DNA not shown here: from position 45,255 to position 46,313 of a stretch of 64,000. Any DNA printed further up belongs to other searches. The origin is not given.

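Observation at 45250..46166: AT-rich (about 30% G+C) island encoding a single intact CtrA-like orphan response regulator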

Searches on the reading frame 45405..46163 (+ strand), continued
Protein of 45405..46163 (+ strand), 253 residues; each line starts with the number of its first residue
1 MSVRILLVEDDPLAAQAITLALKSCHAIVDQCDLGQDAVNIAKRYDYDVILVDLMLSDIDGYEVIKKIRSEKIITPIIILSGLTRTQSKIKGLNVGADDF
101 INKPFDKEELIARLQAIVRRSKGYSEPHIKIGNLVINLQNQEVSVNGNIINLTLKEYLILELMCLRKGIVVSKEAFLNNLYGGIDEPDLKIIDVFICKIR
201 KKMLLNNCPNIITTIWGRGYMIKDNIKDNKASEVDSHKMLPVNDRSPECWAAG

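Call 42: get_annotated_region(hit=H37, flank=3000)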
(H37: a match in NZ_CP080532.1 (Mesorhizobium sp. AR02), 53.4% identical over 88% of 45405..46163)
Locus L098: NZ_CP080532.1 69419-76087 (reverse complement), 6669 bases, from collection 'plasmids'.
description: Mesorhizobium sp. AR02 plasmid pMspAR02a, complete sequence
organism: Mesorhizobium sp. AR02 (NCBI taxid 2865837)
taxonomy: Bacteria; Pseudomonadota; Alphaproteobacteria; Hyphomicrobiales; Phyllobacteriaceae; Mesorhizobium; Mesorhizobium sp. AR02
host: -; source: Oxytropis sp.,Cell culture,root nodule; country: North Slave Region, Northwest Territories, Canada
typing (MOB-suite, as given by PLSDB): non-mobilizable
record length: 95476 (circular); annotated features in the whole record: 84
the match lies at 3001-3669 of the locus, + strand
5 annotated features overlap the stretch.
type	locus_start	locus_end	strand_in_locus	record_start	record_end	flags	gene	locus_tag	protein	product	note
CDS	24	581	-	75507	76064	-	-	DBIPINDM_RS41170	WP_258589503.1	DUF2062 domain-containing protein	-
CDS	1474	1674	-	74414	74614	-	-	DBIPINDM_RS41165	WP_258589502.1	hypothetical protein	-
CDS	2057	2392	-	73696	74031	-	-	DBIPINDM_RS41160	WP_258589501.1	hypothetical protein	-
CDS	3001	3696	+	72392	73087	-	-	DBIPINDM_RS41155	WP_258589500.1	response regulator transcription factor CtrA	GO:0000160 - phosphorelay signal transduction system [Evidence IEA]; GO:0006355 - regulation of DNA-templated ...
CDS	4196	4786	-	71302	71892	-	-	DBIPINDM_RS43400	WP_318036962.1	cold-shock protein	-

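Call 43: get_annotated_region(hit=H29, flank=1000)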
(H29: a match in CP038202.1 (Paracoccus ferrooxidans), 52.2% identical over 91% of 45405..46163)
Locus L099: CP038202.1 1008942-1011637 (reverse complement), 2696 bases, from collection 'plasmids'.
description: Paracoccus ferrooxidans strain NCCB 100066 plasmid pFER4, complete sequence
organism: Paracoccus ferrooxidans (NCBI taxid 327104)
taxonomy: Bacteria; Pseudomonadota; Alphaproteobacteria; Rhodobacterales; Paracoccaceae; Paracoccus; Paracoccus ferrooxidans
host: -; source: single cell,bioreactor; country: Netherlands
typing (MOB-suite, as given by PLSDB): non-mobilizable; replicon rep_cluster_746; mating-pair formation MPF_T
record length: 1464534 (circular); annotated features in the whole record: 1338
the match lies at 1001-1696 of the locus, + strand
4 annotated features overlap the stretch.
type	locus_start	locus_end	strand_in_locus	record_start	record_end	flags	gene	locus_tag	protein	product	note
CDS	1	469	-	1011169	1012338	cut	mnmA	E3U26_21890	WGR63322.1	tRNA 2-thiouridine(34) synthase MnmA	-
CDS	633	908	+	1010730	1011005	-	-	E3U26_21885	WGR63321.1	DUF1153 domain-containing protein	-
CDS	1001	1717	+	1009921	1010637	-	-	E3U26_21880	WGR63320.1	response regulator transcription factor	-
CDS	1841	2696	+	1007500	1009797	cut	ligA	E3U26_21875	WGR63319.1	NAD-dependent DNA ligase LigA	-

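Call 45: find_encoding_contigs(protein=P0036, flank=8000, max_places=6)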
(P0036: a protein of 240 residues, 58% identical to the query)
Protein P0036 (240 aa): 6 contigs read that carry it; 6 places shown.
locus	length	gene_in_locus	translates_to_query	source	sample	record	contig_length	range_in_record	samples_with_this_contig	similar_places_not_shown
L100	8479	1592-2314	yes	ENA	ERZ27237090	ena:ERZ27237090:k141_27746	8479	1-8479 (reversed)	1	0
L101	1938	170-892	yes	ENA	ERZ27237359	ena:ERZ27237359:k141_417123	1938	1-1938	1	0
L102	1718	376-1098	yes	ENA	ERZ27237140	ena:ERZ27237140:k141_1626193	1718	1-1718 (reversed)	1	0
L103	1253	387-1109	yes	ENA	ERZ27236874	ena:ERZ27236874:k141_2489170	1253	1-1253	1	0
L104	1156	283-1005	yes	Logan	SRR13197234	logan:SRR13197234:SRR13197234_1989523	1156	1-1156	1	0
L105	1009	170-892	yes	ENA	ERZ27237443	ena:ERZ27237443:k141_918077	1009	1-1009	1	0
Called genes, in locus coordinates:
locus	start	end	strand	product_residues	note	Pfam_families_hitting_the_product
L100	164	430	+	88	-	PF01527:HTH_Tnp_1, PF13384:HTH_23 (weak), PF13551:HTH_29 (weak), PF13518:HTH_28 (faint)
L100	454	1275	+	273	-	PF13276:HTH_21, PF00665:rve, PF13683:rve_3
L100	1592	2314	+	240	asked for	PF00072:Response_reg, PF00486:Trans_reg_C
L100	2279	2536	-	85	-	PF13358:DDE_3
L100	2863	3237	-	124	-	PF13384:HTH_23 (weak), PF13518:HTH_28, PF13551:HTH_29, PF13565:HTH_32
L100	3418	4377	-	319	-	PF01261:AP_endonuc_2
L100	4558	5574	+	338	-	PF01408:GFO_IDH_MocA, PF02894:GFO_IDH_MocA_C, PF22725:GFO_IDH_MocA_C3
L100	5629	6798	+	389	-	PF01408:GFO_IDH_MocA, PF02894:GFO_IDH_MocA_C, PF22725:GFO_IDH_MocA_C3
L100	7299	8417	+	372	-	PF13808:DDE_Tnp_1_assoc, PF01609:DDE_Tnp_1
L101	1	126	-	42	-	?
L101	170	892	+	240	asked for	PF00072:Response_reg, PF00486:Trans_reg_C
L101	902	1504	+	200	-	-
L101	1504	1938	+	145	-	?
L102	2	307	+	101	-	?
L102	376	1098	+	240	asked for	PF00072:Response_reg, PF00486:Trans_reg_C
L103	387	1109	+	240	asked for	PF00072:Response_reg, PF00486:Trans_reg_C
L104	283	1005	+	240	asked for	PF00072:Response_reg, PF00486:Trans_reg_C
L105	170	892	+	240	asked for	PF00072:Response_reg, PF00486:Trans_reg_C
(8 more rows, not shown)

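Call 52: find_related_loci(query=A1, collection=viral_contigs, flank=8000)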
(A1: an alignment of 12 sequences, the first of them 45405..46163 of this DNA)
Query A1 (253 aa) in viral_contigs; peptide patterns used: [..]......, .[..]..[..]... (x = any residue, [..] = any of these).
90 stretches matched a pattern; 37 encode a relative of the query (tblastn E <= 1e-3); 37 distinct loci.
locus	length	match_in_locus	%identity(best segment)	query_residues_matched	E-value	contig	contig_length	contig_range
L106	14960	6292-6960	50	3-224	3e-76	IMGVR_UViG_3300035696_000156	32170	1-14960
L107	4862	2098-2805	50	3-236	8e-76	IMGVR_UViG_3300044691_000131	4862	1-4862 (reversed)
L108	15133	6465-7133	52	3-224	1e-71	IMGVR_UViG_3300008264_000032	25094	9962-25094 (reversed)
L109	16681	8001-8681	46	1-225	6e-70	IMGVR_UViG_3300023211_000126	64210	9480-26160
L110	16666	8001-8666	50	3-224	2e-69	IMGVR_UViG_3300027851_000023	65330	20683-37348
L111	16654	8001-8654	35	3-224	3e-40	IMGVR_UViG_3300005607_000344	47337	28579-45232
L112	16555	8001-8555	36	36-223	2e-38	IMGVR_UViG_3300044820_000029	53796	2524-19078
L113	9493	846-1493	35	3-222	6e-37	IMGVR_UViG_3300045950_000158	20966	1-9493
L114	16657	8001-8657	31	2-223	6e-36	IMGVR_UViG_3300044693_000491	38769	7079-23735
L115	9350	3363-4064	30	3-236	2e-35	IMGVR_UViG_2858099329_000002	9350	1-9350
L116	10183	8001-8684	36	3-234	6e-35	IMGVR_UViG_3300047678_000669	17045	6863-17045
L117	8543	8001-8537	32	3-181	1e-33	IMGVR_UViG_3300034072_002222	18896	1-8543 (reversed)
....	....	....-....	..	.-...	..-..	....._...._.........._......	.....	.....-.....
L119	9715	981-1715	33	2-250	3e-34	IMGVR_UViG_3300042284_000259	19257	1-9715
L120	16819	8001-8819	28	1-253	3e-20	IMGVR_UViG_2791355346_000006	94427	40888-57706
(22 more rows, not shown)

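Call 75: find_homologous_proteins(query=P0013)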
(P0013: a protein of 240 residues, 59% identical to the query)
Query P0013 (240 aa): 8000 proteins with E <= 0.001 among 8000 candidates; the best 120 are listed.
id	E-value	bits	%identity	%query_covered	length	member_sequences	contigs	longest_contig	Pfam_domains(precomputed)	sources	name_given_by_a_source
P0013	1.6e-151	520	100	100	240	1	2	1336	PF00486.35,PF00072.31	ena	-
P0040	6.9e-151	518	100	100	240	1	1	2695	PF00486.35,PF00072.31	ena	-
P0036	4.3e-150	516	99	100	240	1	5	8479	PF00486.35,PF00072.31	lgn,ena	-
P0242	2.4e-136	471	90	99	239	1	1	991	PF00486.35,PF00072.31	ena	-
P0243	7.7e-116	404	82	93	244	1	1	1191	PF00486.35,PF00072.31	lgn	-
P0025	1.6e-110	386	74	97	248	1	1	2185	PF00486.35,PF00072.31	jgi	jgi:two-component system cell cycle response regulator CtrA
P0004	2.0e-110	386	73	99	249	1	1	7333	PF00486.35,PF00072.31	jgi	jgi:two-component system, cell cycle response regulator CtrA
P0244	1.1e-109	384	73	96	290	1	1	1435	PF00486.35,PF00072.31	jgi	jgi:two-component system, cell cycle response regulator CtrA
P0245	1.7e-109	383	73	97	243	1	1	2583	PF00486.35,PF00072.31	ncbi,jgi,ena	jgi:two-component system cell cycle response regulator CtrA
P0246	3.3e-109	382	73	96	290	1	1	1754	PF00486.35,PF00072.31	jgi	jgi:two-component system, cell cycle response regulator CtrA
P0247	3.5e-109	382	77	94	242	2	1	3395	PF00486.35,PF00072.31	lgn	-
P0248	6.3e-109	381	72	96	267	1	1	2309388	PF00486.35,PF00072.31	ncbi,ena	-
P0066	7.1e-109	381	71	100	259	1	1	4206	PF00486.35,PF00072.31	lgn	-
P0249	7.2e-109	381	77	93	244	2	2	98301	PF00486.35,PF00072.31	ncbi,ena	-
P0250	7.9e-109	381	76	95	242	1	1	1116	PF00486.35,PF00072.31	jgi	jgi:two-component system cell cycle response regulator CtrA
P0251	8.3e-109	381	70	100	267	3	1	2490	PF00486.35,PF00072.31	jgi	jgi:two-component system cell cycle response regulator CtrA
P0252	9.1e-109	381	75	95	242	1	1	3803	PF00486.35,PF00072.31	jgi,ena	-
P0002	9.7e-109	380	73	96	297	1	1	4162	PF00486.35,PF00072.31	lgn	-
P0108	9.8e-109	380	71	100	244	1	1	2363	PF00486.35,PF00072.31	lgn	-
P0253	1.1e-108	380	76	94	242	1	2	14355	PF00486.35,PF00072.31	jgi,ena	jgi:two-component system cell cycle response regulator CtrA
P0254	1.1e-108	380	77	93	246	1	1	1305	PF00486.35,PF00072.31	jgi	jgi:two-component system, cell cycle response regulator CtrA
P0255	1.2e-108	380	72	97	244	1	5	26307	PF00486.35,PF00072.31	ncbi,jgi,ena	jgi:two-component system cell cycle response regulator CtrA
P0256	1.6e-108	380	74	96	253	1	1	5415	PF00486.35,PF00072.31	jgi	jgi:two-component system cell cycle response regulator CtrA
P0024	1.6e-108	380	73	97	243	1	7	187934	PF00486.35,PF00072.31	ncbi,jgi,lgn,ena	jgi:two-component system cell cycle response regulator CtrA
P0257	2.1e-108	379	72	96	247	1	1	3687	PF00486.35,PF00072.31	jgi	jgi:two-component system cell cycle response regulator CtrA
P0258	2.3e-108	379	77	93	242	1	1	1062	PF00486.35,PF00072.31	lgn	-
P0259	2.9e-108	379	76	94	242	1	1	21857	PF00486.35,PF00072.31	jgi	jgi:two-component system cell cycle response regulator CtrA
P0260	3.2e-108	379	71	96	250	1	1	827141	PF00486.35,PF00072.31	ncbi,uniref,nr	ncbi:response regulator transcription factor CtrA [Limobrevibacterium gyesilva]|uniref:Response regu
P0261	3.3e-108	379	75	95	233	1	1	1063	PF00486.35,PF00072.31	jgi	-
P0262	3.7e-108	379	76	94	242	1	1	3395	PF00486.35,PF00072.31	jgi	jgi:two-component system cell cycle response regulator CtrA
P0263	3.9e-108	378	76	93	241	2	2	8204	PF00486.35,PF00072.31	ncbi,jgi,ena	jgi:two-component system cell cycle response regulator CtrA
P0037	3.9e-108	378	73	94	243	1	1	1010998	PF00486.35,PF00072.31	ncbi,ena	-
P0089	4.4e-108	378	77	93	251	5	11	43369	PF00486.35,PF00072.31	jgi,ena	-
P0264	4.4e-108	378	73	96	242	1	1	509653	PF00486.35,PF00072.31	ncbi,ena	-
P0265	4.9e-108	378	77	93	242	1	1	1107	PF00486.35,PF00072.31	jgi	jgi:two-component system, cell cycle response regulator CtrA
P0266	5.5e-108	378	75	93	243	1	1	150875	PF00486.35,PF00072.31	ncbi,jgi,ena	jgi:two-component system cell cycle response regulator CtrA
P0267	5.8e-108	378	73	96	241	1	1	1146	PF00486.35,PF00072.31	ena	-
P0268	6.4e-108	378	74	96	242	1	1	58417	PF00486.35,PF00072.31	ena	-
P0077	6.5e-108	378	75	93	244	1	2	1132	PF00486.35,PF00072.31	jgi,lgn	-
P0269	7.8e-108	377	74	96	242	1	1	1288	PF00486.35,PF00072.31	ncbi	-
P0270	8.1e-108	377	77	93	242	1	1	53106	PF00486.35,PF00072.31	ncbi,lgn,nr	ncbi:MAG: response regulator transcription factor [Alphaproteobacteria bacterium]|nr:response regula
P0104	9.3e-108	377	74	93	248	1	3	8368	PF00486.35,PF00072.31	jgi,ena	-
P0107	9.5e-108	377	74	93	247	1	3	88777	PF00486.35,PF00072.31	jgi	-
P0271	9.7e-108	377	74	95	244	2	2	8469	PF00486.35,PF00072.31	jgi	-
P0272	9.9e-108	377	73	95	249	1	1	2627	PF00486.35,PF00072.31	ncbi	-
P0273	1.0e-107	377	77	93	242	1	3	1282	PF00486.35,PF00072.31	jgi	jgi:two-component system, cell cycle response regulator CtrA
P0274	1.0e-107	377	73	97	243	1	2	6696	PF00486.35,PF00072.31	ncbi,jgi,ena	jgi:two-component system cell cycle response regulator CtrA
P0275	1.1e-107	377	72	97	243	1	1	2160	PF00486.35,PF00072.31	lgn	-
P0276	1.2e-107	377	73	94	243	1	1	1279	PF00486.35,PF00072.31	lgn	-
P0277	1.2e-107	377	77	93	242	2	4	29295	PF00486.35,PF00072.31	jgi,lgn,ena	-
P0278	1.3e-107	377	77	93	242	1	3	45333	PF00486.35,PF00072.31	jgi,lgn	jgi:two-component system cell cycle response regulator CtrA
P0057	1.3e-107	377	74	93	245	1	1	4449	PF00486.35,PF00072.31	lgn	-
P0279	1.4e-107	377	73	97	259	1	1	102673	PF00486.35,PF00072.31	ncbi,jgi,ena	-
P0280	1.6e-107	376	73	96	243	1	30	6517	PF00486.35,PF00072.31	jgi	jgi:two-component system cell cycle response regulator CtrA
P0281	1.7e-107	376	74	93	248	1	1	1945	PF00486.35,PF00072.31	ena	-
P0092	1.9e-107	376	74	94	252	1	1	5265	PF00486.35,PF00072.31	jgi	jgi:two-component system cell cycle response regulator CtrA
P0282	2.0e-107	376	77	93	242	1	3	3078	PF00486.35,PF00072.31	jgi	jgi:two-component system, cell cycle response regulator CtrA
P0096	2.2e-107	376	73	96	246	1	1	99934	PF00486.35,PF00072.31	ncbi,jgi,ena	jgi:two-component system cell cycle response regulator CtrA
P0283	2.5e-107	376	74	93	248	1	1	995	PF00486.35,PF00072.31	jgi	jgi:two-component system cell cycle response regulator CtrA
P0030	2.5e-107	376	74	93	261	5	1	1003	PF00486.35,PF00072.31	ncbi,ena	-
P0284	2.5e-107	376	75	93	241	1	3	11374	PF00486.35,PF00072.31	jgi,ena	jgi:two-component system cell cycle response regulator CtrA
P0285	2.9e-107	376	73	95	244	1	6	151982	PF00486.35,PF00072.31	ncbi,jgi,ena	jgi:two-component system cell cycle response regulator CtrA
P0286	3.2e-107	375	74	95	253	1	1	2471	PF00486.35,PF00072.31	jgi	-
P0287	3.5e-107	375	77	93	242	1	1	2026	PF00486.35,PF00072.31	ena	-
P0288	3.5e-107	375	72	95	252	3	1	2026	PF00486.35,PF00072.31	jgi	jgi:two-component system cell cycle response regulator CtrA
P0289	3.5e-107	375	70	98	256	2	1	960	PF00486.35,PF00072.31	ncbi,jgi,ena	jgi:two-component system cell cycle response regulator CtrA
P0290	3.7e-107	375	73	93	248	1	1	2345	PF00486.35,PF00072.31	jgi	-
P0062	3.9e-107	375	75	93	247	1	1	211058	PF00486.35,PF00072.31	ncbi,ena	-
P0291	4.4e-107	375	75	93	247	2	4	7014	PF00486.35,PF00072.31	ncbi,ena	-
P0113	4.4e-107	375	76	93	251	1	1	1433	PF00486.35,PF00072.31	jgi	jgi:two-component system, cell cycle response regulator CtrA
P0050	4.4e-107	375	75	93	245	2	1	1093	PF00486.35,PF00072.31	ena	-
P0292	4.6e-107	375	76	93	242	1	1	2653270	PF00486.35,PF00072.31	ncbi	-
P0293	4.6e-107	375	76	93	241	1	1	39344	PF00486.35,PF00072.31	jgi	jgi:two-component system, cell cycle response regulator CtrA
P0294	5.2e-107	375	74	93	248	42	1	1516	PF00486.35,PF00072.31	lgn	-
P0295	5.2e-107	375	76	93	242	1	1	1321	PF00486.35,PF00072.31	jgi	jgi:two-component system, cell cycle response regulator CtrA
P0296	5.4e-107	375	72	95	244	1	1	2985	PF00486.35,PF00072.31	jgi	jgi:two-component system cell cycle response regulator CtrA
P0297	5.7e-107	375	72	98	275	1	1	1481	PF00486.35,PF00072.31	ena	-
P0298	6.6e-107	374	74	94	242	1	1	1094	PF00486.35,PF00072.31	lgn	-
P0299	6.8e-107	374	74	93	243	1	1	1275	PF00486.35,PF00072.31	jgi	jgi:two-component system cell cycle response regulator CtrA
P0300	7.1e-107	374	72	97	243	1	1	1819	PF00486.35,PF00072.31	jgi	-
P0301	7.1e-107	374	72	97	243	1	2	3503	PF00486.35,PF00072.31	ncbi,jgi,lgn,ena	jgi:two-component system cell cycle response regulator CtrA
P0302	7.7e-107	374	76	93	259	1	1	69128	PF00486.35,PF00072.31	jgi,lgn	-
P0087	7.8e-107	374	74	93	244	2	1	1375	PF00486.35,PF00072.31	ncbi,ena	-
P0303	7.9e-107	374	76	93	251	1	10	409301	PF00486.35,PF00072.31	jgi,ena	-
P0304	7.9e-107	374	75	94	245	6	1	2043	PF00486.35,PF00072.31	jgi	jgi:two-component system, cell cycle response regulator CtrA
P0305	7.9e-107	374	74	94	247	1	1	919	PF00486.35,PF00072.31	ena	-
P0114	8.0e-107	374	76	93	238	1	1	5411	PF00486.35,PF00072.31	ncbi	-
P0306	8.2e-107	374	73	94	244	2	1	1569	PF00486.35,PF00072.31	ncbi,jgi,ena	jgi:two-component system cell cycle response regulator CtrA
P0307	8.2e-107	374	76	93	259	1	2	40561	PF00486.35,PF00072.31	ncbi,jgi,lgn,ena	-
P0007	9.5e-107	374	70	100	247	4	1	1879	PF00486.35,PF00072.31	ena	-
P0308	9.7e-107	374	74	93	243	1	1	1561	PF00486.35,PF00072.31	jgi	-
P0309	1.1e-106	374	71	97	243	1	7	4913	PF00486.35,PF00072.31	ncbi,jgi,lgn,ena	jgi:two-component system cell cycle response regulator CtrA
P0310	1.1e-106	374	75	93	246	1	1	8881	PF00486.35,PF00072.31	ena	-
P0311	1.1e-106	374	73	95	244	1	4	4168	PF00486.35,PF00072.31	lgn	-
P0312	1.1e-106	374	75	93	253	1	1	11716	PF00486.35,PF00072.31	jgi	jgi:two-component system cell cycle response regulator CtrA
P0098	1.2e-106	374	70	100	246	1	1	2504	PF00486.35,PF00072.31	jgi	-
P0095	1.2e-106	374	72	95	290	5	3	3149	PF00486.35,PF00072.31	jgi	-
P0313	1.3e-106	374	74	93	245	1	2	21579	PF00486.35,PF00072.31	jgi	jgi:two-component system, cell cycle response regulator CtrA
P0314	1.3e-106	374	75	93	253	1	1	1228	PF00486.35,PF00072.31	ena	-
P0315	1.3e-106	374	69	100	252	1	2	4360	PF00486.35,PF00072.31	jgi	jgi:two-component system cell cycle response regulator CtrA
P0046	1.3e-106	373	72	98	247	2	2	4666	PF00486.35,PF00072.31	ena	-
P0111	1.3e-106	373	74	96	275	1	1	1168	PF00486.35,PF00072.31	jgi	jgi:two-component system cell cycle response regulator CtrA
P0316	1.4e-106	373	71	96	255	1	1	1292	PF00486.35,PF00072.31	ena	-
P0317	1.5e-106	373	76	93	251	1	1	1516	PF00486.35,PF00072.31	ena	-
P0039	1.6e-106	373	74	94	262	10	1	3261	PF00486.35,PF00072.31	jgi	-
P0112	1.6e-106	373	74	95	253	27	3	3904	PF00486.35,PF00072.31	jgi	-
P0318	1.6e-106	373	72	96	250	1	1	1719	PF00486.35,PF00072.31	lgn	-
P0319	1.7e-106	373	71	96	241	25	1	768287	PF00486.35,PF00072.31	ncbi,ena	-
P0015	1.7e-106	373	72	96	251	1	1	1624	PF00486.35,PF00072.31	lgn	-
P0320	1.8e-106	373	74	93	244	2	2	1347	PF00486.35,PF00072.31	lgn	-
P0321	1.8e-106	373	75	93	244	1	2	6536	PF00486.35,PF00072.31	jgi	jgi:two-component system, cell cycle response regulator CtrA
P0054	1.9e-106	373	74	93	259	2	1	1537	PF00486.35,PF00072.31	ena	-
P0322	1.9e-106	373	77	93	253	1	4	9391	PF00486.35,PF00072.31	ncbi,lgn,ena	-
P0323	2.0e-106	373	76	93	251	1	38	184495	PF00486.35,PF00072.31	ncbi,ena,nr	ncbi:MAG: response regulator transcription factor [Acetobacteraceae bacterium]|nr:response regulator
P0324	2.1e-106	373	75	93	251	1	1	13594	PF00486.35,PF00072.31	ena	-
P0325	2.1e-106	373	74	93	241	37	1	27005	PF00486.35,PF00072.31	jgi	jgi:two-component system cell cycle response regulator CtrA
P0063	2.2e-106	373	71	95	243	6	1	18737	PF00486.35,PF00072.31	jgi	jgi:two-component system cell cycle response regulator CtrA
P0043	2.2e-106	373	74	93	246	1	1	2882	PF00486.35,PF00072.31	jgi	jgi:two-component system cell cycle response regulator CtrA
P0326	2.3e-106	373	74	95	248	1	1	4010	PF00486.35,PF00072.31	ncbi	-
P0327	2.3e-106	373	74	93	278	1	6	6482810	PF00486.35,PF00072.31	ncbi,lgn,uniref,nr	ncbi:Cell cycle response regulator CtrA [Rhodovastum atsumiense]|uniref:Response regulator transcrip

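Call 76: find_encoding_contigs(protein=P0242, flank=5000, max_places=4)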
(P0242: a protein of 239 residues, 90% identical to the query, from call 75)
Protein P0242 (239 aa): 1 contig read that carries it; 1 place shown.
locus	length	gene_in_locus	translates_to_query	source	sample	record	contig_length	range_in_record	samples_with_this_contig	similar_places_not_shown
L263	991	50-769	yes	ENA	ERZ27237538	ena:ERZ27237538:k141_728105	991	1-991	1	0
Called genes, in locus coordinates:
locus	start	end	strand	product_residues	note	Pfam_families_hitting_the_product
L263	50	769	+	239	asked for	PF00072:Response_reg, PF00486:Trans_reg_C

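Call 77: find_encoding_contigs(protein=P0243, flank=5000, max_places=4)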
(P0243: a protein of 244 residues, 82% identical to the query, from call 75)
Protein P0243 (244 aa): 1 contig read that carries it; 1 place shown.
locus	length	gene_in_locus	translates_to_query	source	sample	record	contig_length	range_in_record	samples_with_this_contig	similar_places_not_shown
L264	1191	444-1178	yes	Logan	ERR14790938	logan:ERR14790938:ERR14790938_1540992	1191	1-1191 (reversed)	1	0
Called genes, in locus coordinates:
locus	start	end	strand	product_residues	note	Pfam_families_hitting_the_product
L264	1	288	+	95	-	?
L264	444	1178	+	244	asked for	PF00072:Response_reg, PF00486:Trans_reg_C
